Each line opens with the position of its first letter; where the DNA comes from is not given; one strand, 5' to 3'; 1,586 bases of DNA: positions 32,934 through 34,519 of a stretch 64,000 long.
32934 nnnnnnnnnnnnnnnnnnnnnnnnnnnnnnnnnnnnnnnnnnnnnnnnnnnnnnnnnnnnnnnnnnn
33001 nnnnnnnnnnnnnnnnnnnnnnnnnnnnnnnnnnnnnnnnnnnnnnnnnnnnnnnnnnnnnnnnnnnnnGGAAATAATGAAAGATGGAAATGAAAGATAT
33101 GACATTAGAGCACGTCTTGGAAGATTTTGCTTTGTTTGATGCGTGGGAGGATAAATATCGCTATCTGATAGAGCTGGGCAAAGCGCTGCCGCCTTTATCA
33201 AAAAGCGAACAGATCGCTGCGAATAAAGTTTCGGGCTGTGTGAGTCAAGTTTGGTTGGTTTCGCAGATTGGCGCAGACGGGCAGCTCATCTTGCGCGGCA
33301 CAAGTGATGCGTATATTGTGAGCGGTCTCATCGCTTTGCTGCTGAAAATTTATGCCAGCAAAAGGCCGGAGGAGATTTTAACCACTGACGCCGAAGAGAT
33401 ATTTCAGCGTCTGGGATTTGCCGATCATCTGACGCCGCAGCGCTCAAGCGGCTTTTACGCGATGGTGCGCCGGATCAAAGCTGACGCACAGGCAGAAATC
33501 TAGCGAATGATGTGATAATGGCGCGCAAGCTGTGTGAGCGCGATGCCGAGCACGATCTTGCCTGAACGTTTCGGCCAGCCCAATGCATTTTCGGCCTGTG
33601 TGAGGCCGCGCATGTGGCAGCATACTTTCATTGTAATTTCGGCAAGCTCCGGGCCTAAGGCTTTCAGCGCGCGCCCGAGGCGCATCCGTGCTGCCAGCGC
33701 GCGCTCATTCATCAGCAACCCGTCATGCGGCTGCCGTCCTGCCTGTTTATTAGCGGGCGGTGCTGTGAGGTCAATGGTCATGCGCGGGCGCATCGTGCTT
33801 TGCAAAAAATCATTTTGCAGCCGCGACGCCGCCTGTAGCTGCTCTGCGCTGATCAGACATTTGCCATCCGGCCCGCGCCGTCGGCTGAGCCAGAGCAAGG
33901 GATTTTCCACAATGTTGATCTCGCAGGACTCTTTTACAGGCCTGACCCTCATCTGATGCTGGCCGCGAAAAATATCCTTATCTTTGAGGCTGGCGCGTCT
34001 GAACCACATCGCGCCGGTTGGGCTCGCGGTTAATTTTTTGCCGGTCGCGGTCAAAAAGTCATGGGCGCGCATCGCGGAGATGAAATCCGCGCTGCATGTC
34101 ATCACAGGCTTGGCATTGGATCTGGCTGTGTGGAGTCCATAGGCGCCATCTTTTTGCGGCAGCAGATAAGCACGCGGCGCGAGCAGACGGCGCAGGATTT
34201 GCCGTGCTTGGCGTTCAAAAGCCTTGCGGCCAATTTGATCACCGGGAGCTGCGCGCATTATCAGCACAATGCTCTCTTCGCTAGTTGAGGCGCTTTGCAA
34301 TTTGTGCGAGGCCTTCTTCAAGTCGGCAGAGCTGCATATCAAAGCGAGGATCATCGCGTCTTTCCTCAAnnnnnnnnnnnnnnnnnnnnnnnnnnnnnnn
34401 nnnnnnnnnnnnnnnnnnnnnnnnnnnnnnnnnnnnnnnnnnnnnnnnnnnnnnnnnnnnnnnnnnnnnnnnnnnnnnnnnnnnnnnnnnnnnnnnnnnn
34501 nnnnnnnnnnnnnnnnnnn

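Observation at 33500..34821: Split GafA-like pair (DnaA-domain-IV-like gene plus sigma-region-4-like HTH gene) about 4 kb upstream of the GTA cluster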

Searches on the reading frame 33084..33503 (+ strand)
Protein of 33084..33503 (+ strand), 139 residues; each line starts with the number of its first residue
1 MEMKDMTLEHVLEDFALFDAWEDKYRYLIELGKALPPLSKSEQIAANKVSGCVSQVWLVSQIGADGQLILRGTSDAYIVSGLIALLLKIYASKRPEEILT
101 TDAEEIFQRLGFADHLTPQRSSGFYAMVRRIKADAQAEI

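Call 3: search_protein_families(library=pfam, proteins=[window:33084-33503:+], max_evalue=1)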
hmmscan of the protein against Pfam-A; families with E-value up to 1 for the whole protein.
window:33084-33503:+ (139 aa): 1 family
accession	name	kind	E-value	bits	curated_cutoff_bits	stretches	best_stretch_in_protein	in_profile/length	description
PF02657.20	SufE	-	3.7e-42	143.4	27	1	13-133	2-120/121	Fe-S metabolism associated domain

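Call 4: search_protein_families(library=ncbifam, proteins=[window:33084-33503:+], max_evalue=1)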
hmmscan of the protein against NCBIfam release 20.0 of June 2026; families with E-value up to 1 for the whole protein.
window:33084-33503:+ (139 aa): 3 families
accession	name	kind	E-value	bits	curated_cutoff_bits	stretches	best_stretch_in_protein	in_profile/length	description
NF006792.0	PRK09296.1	equivalog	7.7e-37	126.2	160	1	9-137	8-136/138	cysteine desulfuration protein SufE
TIGR03391.1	FeS_syn_CsdE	equivalog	1.3e-28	99.7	136.4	1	5-133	9-137/139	cysteine desulfurase sulfur acceptor subunit CsdE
NF011594.0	PRK15019.1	equivalog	1.1e-21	77.7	252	1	7-135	16-144/147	cysteine desulfurase sulfur acceptor subunit CsdE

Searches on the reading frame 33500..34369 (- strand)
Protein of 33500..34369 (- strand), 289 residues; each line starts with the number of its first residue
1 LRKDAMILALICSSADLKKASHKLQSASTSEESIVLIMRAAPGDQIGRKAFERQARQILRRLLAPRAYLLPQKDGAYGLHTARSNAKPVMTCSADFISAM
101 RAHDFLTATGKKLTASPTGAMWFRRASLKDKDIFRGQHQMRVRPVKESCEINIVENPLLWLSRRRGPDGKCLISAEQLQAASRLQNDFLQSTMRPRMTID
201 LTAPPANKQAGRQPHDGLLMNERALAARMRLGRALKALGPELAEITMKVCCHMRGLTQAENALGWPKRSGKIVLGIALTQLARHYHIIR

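Call 3: search_protein_families(library=pfam, proteins=[window:33500-34369:-], max_evalue=1)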
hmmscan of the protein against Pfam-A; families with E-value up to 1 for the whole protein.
window:33500-34369:- (289 aa): 1 family
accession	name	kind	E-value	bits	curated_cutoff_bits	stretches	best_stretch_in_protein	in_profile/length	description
PF20057.4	DUF6456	-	3.3e-42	144.2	26.3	1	151-286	3-135/136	Domain of unknown function (DUF6456)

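Call 4: search_protein_families(library=ncbifam, proteins=[window:33500-34369:-], max_evalue=1)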
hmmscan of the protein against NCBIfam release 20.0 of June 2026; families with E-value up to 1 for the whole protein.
window:33500-34369:- (289 aa): 0 families

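Call 10: find_homologous_proteins(query=window:33500-34369:-)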
Query window:33500-34369:- (289 aa): 28 proteins with E <= 0.001 among 2192 candidates.
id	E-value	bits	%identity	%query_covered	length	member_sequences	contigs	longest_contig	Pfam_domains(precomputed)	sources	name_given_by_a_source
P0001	9.3e-164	561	100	87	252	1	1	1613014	PF20057.5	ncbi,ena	-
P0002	3.6e-112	392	70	87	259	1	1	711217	PF20057.5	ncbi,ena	-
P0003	1.9e-105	370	66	88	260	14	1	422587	PF20057.5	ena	-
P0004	3.6e-42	163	41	83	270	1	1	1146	PF20057.5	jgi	jgi:hypothetical protein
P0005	7.2e-41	158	38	82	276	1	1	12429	PF20057.5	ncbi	-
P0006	1.7e-40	157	41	83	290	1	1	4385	PF20057.5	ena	-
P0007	3.8e-40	156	40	83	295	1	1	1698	PF20057.5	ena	-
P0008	6.0e-39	152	40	83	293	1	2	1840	PF20057.5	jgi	jgi:hypothetical protein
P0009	3.9e-38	150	39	81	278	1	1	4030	PF20057.5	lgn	-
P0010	2.5e-37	147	40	83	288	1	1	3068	PF20057.5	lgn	-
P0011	2.2e-36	144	40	84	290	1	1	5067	PF20057.5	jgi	-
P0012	2.6e-35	140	46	60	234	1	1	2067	PF20057.5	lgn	-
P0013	6.6e-35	139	39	82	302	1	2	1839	PF20057.5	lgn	-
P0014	2.0e-34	137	39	83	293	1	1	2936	PF20057.5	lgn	-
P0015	6.2e-34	136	39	83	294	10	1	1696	PF20057.5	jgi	jgi:hypothetical protein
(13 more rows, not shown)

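Call 11: search_solved_structures(query=window:33500-34258:-, max_evalue=1, show_alignments=2)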
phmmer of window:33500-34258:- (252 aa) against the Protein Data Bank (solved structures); distinct sequences matched with E-value up to 1: 0.

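Call 14: find_encoding_contigs(protein=P0001, flank=3000, max_places=3)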
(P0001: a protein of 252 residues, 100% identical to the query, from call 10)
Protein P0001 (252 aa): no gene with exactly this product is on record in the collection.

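Call 28: find_related_loci(query=A2, collection=genome_contigs, flank=10000)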
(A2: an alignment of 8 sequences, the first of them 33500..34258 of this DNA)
Query A2 (252 aa) in genome_contigs; peptide patterns used: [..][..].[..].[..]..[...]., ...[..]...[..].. (x = any residue, [..] = any of these).
361 stretches matched a pattern; 330 encode a relative of the query (tblastn E <= 1e-3); the best 80 are kept; 80 distinct loci.
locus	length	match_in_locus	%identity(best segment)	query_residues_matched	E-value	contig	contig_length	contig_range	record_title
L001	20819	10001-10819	37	1-251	3e-48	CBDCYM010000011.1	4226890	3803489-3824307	MAG: Methyloligellaceae bacterium isolate 73a628f4-929f-4442-8e4f-64c1ab0d76f4 genome assembly, contig: chromosome_2, wh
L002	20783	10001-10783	39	6-251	1e-46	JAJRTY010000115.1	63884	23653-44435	MAG: Alphaproteobacteria bacterium isolate Dive96_bin10.136 k141_1821200, whole genome shotgun sequence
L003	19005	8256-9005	37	16-251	1e-46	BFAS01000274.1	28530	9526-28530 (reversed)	Bacterium MnTg02 DNA, NODE_12_274, whole genome shotgun sequence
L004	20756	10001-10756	37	13-251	2e-46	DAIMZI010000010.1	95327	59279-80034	MAG TPA_asm: Dichotomicrobium sp. isolate CTOTU7363 NODE_151_length_95327_cov_6.208298, whole genome shotgun sequence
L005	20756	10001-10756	38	13-252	4e-46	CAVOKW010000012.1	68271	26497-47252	MAG: uncultured Alphaproteobacteria bacterium isolate MFD10097.bin.1.3 genome assembly, contig: contig_21046, whole geno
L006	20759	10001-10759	37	13-251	5e-46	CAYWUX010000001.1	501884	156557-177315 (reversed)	MAG TPA_asm: uncultured Hyphomicrobiaceae bacterium isolate binchicken_co262_356 genome assembly, contig: NODE_3_length_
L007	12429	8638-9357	38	16-251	2e-45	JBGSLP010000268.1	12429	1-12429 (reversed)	MAG: Alphaproteobacteria bacterium isolate JTS-AC208 k141_2838886, whole genome shotgun sequence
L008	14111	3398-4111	38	24-250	2e-44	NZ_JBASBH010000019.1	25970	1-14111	MAG: Parvibaculum sp. isolate MFD12221_ilm_asm_bin8 k127_22065, whole genome shotgun sequence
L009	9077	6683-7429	38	17-251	3e-44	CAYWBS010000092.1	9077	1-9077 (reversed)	MAG TPA_asm: uncultured Hyphomicrobiaceae bacterium isolate binchicken_co262_39 genome assembly, contig: NODE_8847_lengt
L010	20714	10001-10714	40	24-250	4e-43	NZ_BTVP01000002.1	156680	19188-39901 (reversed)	MAG: Parvibaculum sp. isolate AMX-MBFR-74 sequence02, whole genome shotgun sequence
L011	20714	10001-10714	38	19-251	4e-43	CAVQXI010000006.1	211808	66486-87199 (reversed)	MAG: uncultured Alphaproteobacteria bacterium isolate MFD05684.bin.2.133 genome assembly, contig: contig_12498, whole ge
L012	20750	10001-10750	37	8-251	2e-43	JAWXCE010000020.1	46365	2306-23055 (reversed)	MAG: Hyphomicrobiales bacterium isolate MP9P1.49 k99_395472, whole genome shotgun sequence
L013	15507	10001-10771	37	6-250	8e-43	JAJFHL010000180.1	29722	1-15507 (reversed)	MAG: Hyphomicrobiales bacterium isolate OFTM207 OFTM207_179, whole genome shotgun sequence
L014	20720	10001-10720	39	15-251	5e-43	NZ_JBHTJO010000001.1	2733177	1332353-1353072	Methyloligella solikamskensis strain CCUG 61697 GCM70027495_1, whole genome shotgun sequence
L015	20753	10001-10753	38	10-251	8e-43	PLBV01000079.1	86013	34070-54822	MAG: Hyphomicrobiales bacterium isolate palsa_904 73.20111000_P3M.42_contig_5709, whole genome shotgun sequence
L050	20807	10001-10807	34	13-250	2e-39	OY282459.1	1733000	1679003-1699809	MAG: uncultured Alphaproteobacteria bacterium genome assembly, chromosome: 1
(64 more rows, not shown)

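Call 32: find_encoding_contigs(protein=P0002, flank=10000, max_places=2)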
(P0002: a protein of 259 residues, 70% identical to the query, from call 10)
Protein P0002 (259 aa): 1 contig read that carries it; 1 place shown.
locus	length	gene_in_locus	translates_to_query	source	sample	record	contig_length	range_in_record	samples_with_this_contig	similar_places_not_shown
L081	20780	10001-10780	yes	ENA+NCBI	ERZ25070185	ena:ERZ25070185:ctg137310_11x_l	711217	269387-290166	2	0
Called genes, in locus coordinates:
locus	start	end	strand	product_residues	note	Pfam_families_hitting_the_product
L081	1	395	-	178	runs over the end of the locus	PF24163:HCP (weak), PF05135:Phage_connect_1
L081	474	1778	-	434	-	PF05065:Phage_capsid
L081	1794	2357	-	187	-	PF04586:Peptidase_S78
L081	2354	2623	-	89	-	-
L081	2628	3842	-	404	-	PF04860:Phage_portal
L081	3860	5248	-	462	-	PF03237:Terminase_6N, PF17289:Terminase_6C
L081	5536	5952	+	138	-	PF11011:DUF2849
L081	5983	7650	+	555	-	PF03460:NIR_SIR_ferr, PF01077:NIR_SIR, PF03460:NIR_SIR_ferr, PF01077:NIR_SIR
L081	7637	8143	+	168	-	PF06073:DUF934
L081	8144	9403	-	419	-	PF01266:DAO, PF03486:HI0933_like (faint), PF07992:Pyr_redox_2 (faint), PF12831:FAD_oxidored (faint), PF13450:NAD_binding_8 (weak)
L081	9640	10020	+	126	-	PF08299:Bac_DnaA_C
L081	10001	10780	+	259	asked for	PF20057:DUF6456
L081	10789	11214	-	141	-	PF02657:SufE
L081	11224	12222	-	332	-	PF00437:T2SSE (weak)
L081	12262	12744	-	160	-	-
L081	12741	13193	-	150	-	-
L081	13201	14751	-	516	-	PF00263:Secretin (weak)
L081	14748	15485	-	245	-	PF10671:TcpQ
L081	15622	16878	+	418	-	PF05977:MFS_3, PF07690:MFS_1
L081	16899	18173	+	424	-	PF07690:MFS_1, PF05977:MFS_3, PF07690:MFS_1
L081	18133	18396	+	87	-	-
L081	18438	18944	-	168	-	PF26739:DUF8245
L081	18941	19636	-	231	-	PF00691:OmpA (faint)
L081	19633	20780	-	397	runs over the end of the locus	PF28082:ZorA-like_t1 (weak)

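Call 33: find_encoding_contigs(protein=P0003, flank=10000, max_places=2)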
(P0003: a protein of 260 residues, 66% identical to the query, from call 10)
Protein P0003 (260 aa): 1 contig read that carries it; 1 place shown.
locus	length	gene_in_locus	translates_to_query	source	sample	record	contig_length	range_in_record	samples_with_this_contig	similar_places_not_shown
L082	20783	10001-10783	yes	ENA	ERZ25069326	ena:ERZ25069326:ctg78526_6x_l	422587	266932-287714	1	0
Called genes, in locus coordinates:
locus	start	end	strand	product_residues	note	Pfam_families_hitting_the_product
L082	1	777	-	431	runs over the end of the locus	PF05065:Phage_capsid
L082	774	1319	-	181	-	PF04586:Peptidase_S78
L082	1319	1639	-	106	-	-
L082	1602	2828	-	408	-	PF04860:Phage_portal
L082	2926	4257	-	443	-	PF03237:Terminase_6N, PF17289:Terminase_6C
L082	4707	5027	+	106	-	PF11011:DUF2849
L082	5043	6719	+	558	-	PF03460:NIR_SIR_ferr, PF01077:NIR_SIR, PF03460:NIR_SIR_ferr, PF01077:NIR_SIR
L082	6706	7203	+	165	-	PF06073:DUF934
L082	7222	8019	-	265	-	PF13036:LpoB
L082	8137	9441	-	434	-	PF00890:FAD_binding_2 (weak), PF01266:DAO, PF01494:FAD_binding_3 (faint), PF03486:HI0933_like (faint), PF07992:Pyr_redox_2 (faint), PF12831:FAD_oxidored (faint), PF13450:NAD_binding_8 (weak)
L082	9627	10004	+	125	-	PF08299:Bac_DnaA_C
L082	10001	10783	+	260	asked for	PF20057:DUF6456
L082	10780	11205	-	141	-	PF02657:SufE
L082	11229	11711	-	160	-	-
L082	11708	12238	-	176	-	-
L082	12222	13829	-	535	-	PF00263:Secretin (weak)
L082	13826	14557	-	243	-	PF10671:TcpQ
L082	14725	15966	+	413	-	PF05977:MFS_3, PF07690:MFS_1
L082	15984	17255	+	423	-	PF07690:MFS_1, PF05977:MFS_3, PF07690:MFS_1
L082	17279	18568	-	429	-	PF03447:NAD_binding_3, PF00742:Homoserine_dh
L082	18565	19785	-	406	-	PF00155:Aminotran_1_2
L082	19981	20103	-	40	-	-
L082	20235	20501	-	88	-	-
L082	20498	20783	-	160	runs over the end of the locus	PF00380:Ribosomal_S9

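Call 63: predict_structure(alignment_id=A7)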
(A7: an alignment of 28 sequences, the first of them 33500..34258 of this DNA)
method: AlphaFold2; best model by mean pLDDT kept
length: 252 residues; sequences in the alignment: 28
mean_pLDDT: 83.6   pTM: 0.55
mean pLDDT of the five models: 83.6, 82.3, 81.8, 81.4, 81.0
residues with pLDDT >= 90: 155; 70-90: 38; 50-70: 40; < 50: 19
segments of 3 or more residues with pLDDT < 50: 159-163, 169-179
pLDDT, mean of each block of 10 residues (from residue 1): 63 92 95 95 91 95 95 95 88 61 55 69 90 94 93 71 48 46 80 96 96 93 94 94 97 90
secondary structure, 60 per line:
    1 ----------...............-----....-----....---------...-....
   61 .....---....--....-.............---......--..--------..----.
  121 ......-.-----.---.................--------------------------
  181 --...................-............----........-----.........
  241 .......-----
elements in order: H11-25 E31-34 E40-43 E53-55 H57-65 E69-72 E75-78 H80-92 H96-101 H120-126 H138-154 H183-201 H203-214 H219-226 H232-247

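Call 65: fold_search(model_id=the predicted structure, library=pdb)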
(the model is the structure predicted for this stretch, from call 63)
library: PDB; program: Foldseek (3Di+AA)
matches with E <= 10: 240; with E <= 0.001: 0
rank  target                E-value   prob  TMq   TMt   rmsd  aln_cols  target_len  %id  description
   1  4j4v_E                3.6e-01  0.14  0.20  0.21  14.2       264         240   10  Pentameric SFTSVN with suramin (released 2013-05-22)
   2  3hug_K                3.8e-01  0.99  0.23  0.71   3.2        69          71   20  Crystal structure of Mycobacterium tuberculosis anti-sigma factor RslA in complex with -35 promoter binding domain of  (released 2010-03-02)
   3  3hug_A                4.1e-01  0.97  0.23  0.64   4.1        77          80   21  Crystal structure of Mycobacterium tuberculosis anti-sigma factor RslA in complex with -35 promoter binding domain of  (released 2010-03-02)
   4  3vfz_A                5.6e-01  0.99  0.23  0.88   1.2        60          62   17  Crystal structure of -35 promoter binding domain of SigD of Mycobacterium tuberculosis (released 2013-02-13)
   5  3hug_E                5.6e-01  0.97  0.24  0.71   3.3        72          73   19  Crystal structure of Mycobacterium tuberculosis anti-sigma factor RslA in complex with -35 promoter binding domain of  (released 2010-03-02)
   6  3hug_C                5.6e-01  0.96  0.22  0.65   3.9        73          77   22  Crystal structure of Mycobacterium tuberculosis anti-sigma factor RslA in complex with -35 promoter binding domain of  (released 2010-03-02)
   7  7lq4_A                5.9e-01  0.96  0.23  0.29   3.7        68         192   20  Rr (RsiG)2-(c-di-GMP)2-WhiG complex (released 2021-07-14)
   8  4cxf_A                6.6e-01  0.95  0.23  0.36   6.8        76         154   20  Structure of CnrH in complex with the cytosolic domain of CnrY (released 2014-04-30)
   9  6dv9_F                6.6e-01  0.30  0.25  0.34  28.3       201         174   12  Crystal structure of Mycobacterium tuberculosis transcription initiation complex(ECF sigma factor L) containing 5nt RN (released 2019-02-20)
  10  5zc2_B                6.6e-01  0.28  0.19  0.16   8.7       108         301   13  Acinetobacter baumannii p-hydroxyphenylacetate 3-hydroxylase (HPAH), reductase component (C1) (released 2018-08-08)
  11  3hug_G                7.8e-01  0.94  0.23  0.69   3.4        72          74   19  Crystal structure of Mycobacterium tuberculosis anti-sigma factor RslA in complex with -35 promoter binding domain of  (released 2010-03-02)
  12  3vep_H                9.2e-01  0.98  0.23  0.75   2.4        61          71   16  Crystal structure of SigD4 in complex with its negative regulator RsdA (released 2013-02-13)
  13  8jzt_E                9.2e-01  0.92  0.21  0.67   2.7        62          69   19  The sigF and anti-sigma factor complex (released 2024-10-16)
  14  1rp3_C                1.0e+00  0.60  0.24  0.25   6.3       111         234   11  Cocrystal structure of the flagellar sigma/anti-sigma complex, Sigma-28/FlgM (released 2004-04-06)
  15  9n73_LY               1.0e+00  0.08  0.22  0.07  20.6       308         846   10  SSU processome maturation and disassembly, State G (released 2025-10-29)
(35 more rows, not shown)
